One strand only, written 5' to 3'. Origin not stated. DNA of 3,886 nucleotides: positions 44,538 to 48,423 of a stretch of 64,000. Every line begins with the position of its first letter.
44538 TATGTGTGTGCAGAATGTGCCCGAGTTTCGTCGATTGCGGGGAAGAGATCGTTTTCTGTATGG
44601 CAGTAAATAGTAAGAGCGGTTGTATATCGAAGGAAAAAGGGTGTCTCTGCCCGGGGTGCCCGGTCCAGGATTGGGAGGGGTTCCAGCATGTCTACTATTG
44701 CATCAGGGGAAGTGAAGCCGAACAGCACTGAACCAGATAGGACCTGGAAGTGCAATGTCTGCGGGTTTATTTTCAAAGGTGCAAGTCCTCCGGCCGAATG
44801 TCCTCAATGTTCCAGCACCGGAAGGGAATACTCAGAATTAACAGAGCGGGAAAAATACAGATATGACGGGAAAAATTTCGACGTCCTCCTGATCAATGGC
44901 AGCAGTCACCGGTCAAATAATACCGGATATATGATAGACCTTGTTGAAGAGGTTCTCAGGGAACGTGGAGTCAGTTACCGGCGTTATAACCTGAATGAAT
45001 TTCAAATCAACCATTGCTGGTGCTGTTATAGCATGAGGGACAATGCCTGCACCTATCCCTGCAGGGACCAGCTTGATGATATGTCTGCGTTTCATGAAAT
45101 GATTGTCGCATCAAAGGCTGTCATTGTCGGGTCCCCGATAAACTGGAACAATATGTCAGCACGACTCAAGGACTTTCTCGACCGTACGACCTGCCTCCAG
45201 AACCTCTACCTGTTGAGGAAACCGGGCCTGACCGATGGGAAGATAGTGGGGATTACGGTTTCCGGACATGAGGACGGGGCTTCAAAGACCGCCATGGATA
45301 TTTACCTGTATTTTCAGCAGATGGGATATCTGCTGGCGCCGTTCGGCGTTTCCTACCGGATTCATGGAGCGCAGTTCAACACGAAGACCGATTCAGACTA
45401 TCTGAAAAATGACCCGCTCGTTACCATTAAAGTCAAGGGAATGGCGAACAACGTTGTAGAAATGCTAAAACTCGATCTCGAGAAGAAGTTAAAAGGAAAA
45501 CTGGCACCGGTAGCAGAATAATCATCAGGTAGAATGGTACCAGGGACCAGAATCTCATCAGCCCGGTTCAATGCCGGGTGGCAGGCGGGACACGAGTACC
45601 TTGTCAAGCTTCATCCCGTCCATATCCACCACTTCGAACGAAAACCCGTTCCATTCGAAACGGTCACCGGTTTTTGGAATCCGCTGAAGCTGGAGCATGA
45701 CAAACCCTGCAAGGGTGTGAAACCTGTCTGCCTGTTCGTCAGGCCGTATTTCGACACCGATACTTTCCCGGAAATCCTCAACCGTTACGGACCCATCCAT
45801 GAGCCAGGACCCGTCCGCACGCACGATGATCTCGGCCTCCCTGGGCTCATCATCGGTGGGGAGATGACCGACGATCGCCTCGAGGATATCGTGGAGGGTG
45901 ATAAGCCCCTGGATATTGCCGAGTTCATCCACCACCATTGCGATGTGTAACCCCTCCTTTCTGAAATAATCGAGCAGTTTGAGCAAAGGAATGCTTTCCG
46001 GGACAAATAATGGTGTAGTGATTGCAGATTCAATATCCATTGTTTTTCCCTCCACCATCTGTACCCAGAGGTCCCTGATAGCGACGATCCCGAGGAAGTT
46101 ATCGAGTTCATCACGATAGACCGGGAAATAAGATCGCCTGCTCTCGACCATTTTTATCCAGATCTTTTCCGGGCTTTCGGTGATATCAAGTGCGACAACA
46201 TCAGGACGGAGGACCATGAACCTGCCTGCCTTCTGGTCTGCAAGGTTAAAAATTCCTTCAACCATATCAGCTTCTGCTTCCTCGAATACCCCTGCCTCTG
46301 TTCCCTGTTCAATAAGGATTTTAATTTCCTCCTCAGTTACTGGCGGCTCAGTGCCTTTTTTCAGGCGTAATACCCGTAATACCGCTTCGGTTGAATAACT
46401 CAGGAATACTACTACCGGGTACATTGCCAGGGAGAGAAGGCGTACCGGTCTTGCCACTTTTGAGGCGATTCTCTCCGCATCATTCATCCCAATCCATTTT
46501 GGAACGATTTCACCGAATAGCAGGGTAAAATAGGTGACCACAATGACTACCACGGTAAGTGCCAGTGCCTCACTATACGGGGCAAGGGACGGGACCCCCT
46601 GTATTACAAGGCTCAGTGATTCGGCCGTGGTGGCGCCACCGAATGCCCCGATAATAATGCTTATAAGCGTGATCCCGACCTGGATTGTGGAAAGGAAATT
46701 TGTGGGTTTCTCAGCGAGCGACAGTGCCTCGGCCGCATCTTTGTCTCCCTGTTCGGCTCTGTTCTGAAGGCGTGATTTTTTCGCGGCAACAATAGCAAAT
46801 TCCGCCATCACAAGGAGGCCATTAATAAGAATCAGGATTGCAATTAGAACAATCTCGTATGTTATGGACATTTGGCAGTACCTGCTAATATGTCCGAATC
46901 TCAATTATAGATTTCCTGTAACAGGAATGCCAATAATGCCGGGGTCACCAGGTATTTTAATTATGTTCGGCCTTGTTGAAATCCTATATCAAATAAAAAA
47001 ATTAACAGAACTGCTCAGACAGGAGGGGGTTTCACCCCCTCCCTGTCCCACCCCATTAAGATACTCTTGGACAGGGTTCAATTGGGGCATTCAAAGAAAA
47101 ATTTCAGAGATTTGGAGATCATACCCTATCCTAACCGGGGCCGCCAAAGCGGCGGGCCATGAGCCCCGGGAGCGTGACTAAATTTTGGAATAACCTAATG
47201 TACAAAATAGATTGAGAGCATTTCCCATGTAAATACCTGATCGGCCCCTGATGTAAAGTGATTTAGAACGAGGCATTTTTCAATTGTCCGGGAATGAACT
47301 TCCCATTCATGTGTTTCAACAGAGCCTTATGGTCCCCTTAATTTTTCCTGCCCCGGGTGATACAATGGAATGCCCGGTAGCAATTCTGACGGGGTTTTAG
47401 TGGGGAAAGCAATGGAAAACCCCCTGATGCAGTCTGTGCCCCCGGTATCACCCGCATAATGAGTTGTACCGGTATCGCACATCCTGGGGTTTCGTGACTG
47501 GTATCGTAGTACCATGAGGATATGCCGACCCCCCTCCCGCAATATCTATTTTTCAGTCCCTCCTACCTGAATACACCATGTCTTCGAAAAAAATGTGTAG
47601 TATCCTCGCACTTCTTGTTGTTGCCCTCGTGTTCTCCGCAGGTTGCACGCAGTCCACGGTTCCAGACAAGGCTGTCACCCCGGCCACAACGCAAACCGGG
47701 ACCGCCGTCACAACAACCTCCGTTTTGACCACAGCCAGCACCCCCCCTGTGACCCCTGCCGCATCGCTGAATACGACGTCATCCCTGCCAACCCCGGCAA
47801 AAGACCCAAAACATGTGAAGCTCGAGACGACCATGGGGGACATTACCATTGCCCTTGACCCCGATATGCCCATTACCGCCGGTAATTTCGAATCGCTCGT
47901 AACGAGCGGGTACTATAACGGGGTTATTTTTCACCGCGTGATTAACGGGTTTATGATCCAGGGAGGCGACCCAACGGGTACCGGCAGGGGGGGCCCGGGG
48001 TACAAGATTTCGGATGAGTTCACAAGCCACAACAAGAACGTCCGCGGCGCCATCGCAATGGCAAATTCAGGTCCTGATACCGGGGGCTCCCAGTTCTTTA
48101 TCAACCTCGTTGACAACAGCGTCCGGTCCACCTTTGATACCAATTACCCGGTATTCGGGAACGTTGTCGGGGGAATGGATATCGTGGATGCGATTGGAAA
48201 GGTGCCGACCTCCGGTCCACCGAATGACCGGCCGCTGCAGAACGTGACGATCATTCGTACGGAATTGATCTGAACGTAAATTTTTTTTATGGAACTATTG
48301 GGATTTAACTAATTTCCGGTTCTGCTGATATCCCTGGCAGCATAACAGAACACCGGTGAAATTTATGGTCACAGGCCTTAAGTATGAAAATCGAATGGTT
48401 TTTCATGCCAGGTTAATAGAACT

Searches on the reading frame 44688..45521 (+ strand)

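Call 90: search_protein_families(library=pfam, proteins=[window:44688-45521:+], max_evalue=0.00001)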
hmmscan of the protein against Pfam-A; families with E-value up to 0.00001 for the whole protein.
window:44688-45521:+ (277 aa): 3 families
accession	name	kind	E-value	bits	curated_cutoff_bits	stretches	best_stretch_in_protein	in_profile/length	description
PF03358.20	FMN_red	-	1.7e-16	60.6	24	1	66-208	3-131/152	NADPH-dependent FMN reductase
PF21349.2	RUBY_RBDX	-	4.2e-09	36.1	26.5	1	20-42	1-23/30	Rubrerythrin, rubredoxin-like domain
PF02525.22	Flavodoxin_2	-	4.4e-07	30.2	27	1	66-212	3-161/198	Flavodoxin-like fold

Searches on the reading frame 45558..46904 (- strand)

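Call 90: search_protein_families(library=pfam, proteins=[window:45558-46904:-], max_evalue=0.00001)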
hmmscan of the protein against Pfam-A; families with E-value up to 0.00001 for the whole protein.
window:45558-46904:- (448 aa): 3 families
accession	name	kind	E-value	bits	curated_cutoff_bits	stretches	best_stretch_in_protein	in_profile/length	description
PF01595.25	CNNM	-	2.2e-49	168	28.4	1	20-211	2-181/181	Cyclin M transmembrane N-terminal domain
PF03471.22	CorC_HlyC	-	5.5e-21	74.8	27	1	362-441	3-80/81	Transporter associated domain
PF00571.33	CBS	-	1.2e-14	54.8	24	1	296-345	6-56/57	CBS domain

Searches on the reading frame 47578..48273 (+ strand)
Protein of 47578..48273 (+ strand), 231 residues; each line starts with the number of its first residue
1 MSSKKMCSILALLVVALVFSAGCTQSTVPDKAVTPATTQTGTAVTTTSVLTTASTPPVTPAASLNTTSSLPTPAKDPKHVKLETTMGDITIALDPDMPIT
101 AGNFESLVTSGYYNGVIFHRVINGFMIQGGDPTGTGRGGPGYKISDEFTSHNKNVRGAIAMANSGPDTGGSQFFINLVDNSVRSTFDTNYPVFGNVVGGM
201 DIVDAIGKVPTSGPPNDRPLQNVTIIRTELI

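Call 32: find_encoding_contigs(protein=window:47578-48273:+, flank=10000, max_places=10)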
Protein window:47578-48273:+ (231 aa): 6 contigs read that carry it; 6 places shown.
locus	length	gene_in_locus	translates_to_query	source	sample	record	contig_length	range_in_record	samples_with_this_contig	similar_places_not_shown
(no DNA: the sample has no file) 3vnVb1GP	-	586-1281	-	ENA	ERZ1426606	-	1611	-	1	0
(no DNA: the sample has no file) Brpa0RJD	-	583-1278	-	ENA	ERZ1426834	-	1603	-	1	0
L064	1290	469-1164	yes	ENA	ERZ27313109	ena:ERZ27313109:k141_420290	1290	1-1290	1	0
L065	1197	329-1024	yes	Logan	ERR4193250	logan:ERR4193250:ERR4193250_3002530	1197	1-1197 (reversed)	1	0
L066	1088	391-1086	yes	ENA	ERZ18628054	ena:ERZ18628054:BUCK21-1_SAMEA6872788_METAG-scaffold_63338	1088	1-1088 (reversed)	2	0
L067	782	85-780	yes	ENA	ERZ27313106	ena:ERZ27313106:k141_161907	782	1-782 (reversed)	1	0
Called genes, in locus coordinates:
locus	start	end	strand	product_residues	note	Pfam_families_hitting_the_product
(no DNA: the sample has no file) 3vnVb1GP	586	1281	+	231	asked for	PF00160:Pro_isomerase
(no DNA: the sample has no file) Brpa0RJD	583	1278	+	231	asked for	PF00160:Pro_isomerase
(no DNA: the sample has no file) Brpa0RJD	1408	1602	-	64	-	?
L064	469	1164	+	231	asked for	PF00160:Pro_isomerase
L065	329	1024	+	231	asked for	PF00160:Pro_isomerase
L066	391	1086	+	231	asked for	PF00160:Pro_isomerase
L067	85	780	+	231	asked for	PF00160:Pro_isomerase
